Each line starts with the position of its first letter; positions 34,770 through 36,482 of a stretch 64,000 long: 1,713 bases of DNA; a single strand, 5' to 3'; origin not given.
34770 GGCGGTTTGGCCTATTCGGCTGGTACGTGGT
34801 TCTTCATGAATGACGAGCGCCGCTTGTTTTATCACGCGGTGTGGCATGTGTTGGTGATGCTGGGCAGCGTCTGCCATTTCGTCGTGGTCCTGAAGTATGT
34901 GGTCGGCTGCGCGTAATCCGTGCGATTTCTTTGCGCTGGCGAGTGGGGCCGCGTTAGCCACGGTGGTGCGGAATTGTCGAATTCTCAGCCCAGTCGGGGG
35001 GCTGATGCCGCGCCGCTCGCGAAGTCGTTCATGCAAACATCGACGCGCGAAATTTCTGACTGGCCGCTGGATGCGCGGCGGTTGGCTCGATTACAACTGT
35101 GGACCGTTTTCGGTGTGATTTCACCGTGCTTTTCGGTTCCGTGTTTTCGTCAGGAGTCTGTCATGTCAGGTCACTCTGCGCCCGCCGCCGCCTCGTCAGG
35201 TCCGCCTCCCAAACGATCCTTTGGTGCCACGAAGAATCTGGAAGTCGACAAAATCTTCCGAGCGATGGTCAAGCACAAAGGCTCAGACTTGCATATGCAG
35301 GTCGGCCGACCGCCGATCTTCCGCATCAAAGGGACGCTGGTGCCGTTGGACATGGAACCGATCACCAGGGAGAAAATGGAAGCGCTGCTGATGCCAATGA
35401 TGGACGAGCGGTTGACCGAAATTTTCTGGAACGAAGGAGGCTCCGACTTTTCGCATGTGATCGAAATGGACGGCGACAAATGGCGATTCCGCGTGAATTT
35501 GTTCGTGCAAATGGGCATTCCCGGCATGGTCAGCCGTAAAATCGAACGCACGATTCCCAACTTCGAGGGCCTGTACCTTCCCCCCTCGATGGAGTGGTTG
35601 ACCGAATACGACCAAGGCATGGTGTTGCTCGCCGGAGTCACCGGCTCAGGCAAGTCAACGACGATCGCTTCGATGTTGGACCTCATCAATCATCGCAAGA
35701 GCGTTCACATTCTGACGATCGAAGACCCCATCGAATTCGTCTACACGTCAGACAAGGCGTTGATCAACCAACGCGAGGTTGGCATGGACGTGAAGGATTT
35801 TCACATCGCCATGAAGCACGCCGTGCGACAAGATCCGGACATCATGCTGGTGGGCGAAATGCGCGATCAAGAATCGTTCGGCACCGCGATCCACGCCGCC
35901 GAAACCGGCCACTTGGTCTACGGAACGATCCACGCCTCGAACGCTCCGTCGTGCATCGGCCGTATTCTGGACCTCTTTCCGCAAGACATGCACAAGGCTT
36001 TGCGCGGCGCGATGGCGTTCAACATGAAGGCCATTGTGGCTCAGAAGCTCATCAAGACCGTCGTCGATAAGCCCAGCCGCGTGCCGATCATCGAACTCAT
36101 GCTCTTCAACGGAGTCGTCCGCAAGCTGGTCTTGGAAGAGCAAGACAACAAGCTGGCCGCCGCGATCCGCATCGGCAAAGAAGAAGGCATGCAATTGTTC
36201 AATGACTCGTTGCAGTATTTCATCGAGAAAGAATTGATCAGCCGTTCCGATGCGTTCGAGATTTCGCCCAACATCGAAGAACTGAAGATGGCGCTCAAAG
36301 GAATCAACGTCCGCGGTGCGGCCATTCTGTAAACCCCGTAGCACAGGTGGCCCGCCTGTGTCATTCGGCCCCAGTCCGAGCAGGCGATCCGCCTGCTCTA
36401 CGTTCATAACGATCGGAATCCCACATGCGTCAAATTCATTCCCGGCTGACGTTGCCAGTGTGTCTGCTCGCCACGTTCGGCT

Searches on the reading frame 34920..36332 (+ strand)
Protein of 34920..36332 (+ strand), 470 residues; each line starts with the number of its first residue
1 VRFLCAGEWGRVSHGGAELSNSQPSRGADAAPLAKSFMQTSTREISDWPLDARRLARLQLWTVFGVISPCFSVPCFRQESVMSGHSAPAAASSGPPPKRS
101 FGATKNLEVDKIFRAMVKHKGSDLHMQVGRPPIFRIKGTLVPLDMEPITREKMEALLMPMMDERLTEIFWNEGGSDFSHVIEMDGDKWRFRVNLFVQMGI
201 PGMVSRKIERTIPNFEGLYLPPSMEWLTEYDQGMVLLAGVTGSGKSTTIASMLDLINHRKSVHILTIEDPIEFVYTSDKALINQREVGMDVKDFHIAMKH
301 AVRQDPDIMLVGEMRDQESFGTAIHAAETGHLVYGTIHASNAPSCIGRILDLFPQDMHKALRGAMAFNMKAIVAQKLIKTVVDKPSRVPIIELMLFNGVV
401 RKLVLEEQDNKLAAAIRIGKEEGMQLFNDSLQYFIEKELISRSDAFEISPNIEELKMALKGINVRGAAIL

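Call 18: search_protein_families(library=pfam, proteins=[window:34920-36332:+], max_evalue=0.01)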
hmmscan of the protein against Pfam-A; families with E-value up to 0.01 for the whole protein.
window:34920-36332:+ (470 aa): 4 families
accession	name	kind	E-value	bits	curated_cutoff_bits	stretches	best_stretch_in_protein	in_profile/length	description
PF00437.27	T2SSE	-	5.4e-38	131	24.9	1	228-385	138-285/370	Type II/IV secretion system protein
PF01935.23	DUF87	-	0.0037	17.8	23.2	1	238-266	29-57/220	Helicase HerA, central domain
PF13401.12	AAA_22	-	0.0062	17.3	27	0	231-268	4-33/130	AAA domain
PF13555.12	AAA_29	-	0.0067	16.6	27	0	232-253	22-43/61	P-loop containing region of AAA domain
